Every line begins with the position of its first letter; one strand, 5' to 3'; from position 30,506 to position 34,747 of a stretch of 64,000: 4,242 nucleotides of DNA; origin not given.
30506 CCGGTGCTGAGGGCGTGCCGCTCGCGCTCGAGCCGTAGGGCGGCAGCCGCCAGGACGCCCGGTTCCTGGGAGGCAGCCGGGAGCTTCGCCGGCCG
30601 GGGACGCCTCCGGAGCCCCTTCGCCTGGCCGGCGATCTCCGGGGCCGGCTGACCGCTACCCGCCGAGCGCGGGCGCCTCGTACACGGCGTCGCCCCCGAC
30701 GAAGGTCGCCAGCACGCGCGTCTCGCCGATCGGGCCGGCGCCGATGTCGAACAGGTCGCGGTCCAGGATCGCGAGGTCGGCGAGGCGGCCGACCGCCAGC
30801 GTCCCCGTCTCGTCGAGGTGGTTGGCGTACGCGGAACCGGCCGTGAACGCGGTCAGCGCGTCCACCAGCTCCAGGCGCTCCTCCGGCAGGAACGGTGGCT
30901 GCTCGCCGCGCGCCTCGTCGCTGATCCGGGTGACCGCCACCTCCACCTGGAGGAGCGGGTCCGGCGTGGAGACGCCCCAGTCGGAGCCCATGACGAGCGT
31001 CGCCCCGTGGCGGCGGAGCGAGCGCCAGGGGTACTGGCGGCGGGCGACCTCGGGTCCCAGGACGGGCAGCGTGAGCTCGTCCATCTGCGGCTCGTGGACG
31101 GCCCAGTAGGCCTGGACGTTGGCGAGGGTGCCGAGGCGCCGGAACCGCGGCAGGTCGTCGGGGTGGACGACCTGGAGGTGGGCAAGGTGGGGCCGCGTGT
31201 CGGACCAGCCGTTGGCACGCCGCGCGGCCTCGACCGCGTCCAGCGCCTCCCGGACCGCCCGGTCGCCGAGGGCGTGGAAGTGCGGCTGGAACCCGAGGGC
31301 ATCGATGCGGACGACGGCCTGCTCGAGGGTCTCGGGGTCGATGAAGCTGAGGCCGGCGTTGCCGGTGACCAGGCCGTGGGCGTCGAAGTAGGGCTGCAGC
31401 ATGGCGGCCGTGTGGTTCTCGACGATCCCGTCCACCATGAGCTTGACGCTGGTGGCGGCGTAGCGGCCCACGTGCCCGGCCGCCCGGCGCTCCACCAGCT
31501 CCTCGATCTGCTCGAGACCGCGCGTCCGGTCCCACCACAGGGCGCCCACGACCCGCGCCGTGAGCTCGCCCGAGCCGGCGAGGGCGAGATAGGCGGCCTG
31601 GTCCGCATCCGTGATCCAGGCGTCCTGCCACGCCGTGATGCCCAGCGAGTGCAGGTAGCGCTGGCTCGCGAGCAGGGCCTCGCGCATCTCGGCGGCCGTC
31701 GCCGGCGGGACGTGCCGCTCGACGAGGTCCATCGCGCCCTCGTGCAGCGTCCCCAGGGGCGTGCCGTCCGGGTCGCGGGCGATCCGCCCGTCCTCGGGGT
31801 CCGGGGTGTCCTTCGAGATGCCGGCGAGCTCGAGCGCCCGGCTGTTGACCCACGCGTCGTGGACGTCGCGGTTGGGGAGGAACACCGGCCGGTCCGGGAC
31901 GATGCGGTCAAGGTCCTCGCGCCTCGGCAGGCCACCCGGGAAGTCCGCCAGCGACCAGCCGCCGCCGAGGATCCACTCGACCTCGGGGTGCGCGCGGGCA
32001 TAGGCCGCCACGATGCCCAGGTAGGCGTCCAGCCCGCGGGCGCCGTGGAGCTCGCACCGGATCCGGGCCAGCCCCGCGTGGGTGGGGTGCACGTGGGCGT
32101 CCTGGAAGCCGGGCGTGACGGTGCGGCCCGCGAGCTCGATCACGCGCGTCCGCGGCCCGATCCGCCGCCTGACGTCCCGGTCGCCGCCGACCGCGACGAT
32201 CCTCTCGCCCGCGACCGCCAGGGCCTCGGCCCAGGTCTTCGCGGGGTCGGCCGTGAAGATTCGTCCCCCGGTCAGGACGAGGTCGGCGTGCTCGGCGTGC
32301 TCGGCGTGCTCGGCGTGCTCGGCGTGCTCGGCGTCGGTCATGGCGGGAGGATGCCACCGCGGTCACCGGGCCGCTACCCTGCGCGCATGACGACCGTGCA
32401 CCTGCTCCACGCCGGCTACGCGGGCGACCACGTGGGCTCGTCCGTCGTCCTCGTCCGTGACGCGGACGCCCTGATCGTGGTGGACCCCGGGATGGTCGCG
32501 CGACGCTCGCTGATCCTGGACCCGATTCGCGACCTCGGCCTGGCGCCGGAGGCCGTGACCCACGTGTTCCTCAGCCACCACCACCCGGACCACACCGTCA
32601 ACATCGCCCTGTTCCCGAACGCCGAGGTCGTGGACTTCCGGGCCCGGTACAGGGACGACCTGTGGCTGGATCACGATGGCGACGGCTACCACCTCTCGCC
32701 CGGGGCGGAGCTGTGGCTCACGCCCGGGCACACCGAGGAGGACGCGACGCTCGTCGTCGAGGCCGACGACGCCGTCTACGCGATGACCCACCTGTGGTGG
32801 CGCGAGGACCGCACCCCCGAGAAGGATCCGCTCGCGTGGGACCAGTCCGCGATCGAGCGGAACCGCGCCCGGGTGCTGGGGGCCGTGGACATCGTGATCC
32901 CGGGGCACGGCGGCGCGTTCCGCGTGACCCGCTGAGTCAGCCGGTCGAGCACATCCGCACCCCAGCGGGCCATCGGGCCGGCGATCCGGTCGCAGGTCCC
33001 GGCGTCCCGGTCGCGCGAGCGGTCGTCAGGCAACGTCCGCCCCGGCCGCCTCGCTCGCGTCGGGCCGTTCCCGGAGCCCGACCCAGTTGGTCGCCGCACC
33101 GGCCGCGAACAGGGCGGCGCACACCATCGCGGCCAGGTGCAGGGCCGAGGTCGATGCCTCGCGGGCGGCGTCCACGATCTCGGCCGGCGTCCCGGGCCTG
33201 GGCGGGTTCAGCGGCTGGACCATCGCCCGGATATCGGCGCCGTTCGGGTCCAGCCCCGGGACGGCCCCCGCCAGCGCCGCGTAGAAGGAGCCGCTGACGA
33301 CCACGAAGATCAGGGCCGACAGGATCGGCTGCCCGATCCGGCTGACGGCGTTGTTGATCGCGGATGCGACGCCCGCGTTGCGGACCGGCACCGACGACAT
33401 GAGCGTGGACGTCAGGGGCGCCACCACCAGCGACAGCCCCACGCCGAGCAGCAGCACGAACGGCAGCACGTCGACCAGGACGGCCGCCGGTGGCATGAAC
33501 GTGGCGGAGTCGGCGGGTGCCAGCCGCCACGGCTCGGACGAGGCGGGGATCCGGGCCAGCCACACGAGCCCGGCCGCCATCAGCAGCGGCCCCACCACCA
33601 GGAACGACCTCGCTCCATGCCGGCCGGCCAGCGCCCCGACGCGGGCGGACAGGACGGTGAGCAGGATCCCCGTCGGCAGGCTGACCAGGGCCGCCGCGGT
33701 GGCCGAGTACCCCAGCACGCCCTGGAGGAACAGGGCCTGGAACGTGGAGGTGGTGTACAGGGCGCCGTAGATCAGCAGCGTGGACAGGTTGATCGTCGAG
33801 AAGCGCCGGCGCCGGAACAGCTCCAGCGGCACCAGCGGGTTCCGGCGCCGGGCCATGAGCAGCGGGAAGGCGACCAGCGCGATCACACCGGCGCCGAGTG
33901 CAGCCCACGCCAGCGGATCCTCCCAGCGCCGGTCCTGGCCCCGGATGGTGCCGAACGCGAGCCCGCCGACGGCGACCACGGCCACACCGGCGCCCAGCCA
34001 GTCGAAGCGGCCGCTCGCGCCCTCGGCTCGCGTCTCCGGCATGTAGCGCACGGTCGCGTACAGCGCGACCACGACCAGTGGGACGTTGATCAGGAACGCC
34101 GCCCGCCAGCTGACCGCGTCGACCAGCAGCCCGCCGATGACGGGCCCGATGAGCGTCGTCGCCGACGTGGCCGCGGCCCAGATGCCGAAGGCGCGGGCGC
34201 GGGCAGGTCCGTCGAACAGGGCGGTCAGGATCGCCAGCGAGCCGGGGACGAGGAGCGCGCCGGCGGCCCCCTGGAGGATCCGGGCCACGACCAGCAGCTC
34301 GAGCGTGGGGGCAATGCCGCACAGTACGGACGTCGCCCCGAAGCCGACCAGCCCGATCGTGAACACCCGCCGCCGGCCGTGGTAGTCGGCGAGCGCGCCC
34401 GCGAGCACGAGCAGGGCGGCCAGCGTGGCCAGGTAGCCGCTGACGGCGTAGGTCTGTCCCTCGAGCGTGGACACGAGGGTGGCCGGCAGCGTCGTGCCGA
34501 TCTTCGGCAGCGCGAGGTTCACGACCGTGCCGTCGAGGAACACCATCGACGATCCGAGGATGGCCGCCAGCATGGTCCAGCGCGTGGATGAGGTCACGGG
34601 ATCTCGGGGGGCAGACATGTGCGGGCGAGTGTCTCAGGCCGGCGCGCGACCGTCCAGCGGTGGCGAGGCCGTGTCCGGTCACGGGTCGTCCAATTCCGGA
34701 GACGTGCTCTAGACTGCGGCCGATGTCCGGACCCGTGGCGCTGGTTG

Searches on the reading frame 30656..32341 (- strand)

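Call 66: search_protein_families(library=pfam, proteins=[window:30656-32341:-], max_evalue=0.00001)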
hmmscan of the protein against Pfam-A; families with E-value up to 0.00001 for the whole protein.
window:30656-32341:- (561 aa): 2 families
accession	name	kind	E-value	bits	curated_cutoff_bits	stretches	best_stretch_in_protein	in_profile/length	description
PF07969.17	Amidohydro_3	-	1.2e-89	302.4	29.7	1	66-554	1-472/472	Amidohydrolase family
PF01979.26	Amidohydro_1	-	3.3e-07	30.3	25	0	386-551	195-343/345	Amidohydrolase family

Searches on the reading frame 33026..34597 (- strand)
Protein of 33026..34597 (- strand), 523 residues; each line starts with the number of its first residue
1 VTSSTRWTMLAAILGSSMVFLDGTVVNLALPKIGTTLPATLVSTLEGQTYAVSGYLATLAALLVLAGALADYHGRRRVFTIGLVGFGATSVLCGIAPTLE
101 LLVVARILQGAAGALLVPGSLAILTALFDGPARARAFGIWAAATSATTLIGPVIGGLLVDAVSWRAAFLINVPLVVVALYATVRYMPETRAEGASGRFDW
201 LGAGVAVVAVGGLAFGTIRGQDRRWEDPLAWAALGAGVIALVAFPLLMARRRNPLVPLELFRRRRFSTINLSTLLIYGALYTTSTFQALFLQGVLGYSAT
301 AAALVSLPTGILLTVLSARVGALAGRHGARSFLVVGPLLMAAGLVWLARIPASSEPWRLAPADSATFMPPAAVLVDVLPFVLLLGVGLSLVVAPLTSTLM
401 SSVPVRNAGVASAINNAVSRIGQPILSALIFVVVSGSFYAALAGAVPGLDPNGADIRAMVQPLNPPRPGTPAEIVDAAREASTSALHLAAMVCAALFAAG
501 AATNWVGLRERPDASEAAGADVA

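Call 66: search_protein_families(library=pfam, proteins=[window:33026-34597:-], max_evalue=0.00001)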
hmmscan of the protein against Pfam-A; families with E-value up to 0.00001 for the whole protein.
window:33026-34597:- (523 aa): 1 family
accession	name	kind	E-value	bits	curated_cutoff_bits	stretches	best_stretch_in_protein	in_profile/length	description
PF07690.21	MFS_1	-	1.7e-46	159.2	33.4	1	14-424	3-344/347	Major Facilitator Superfamily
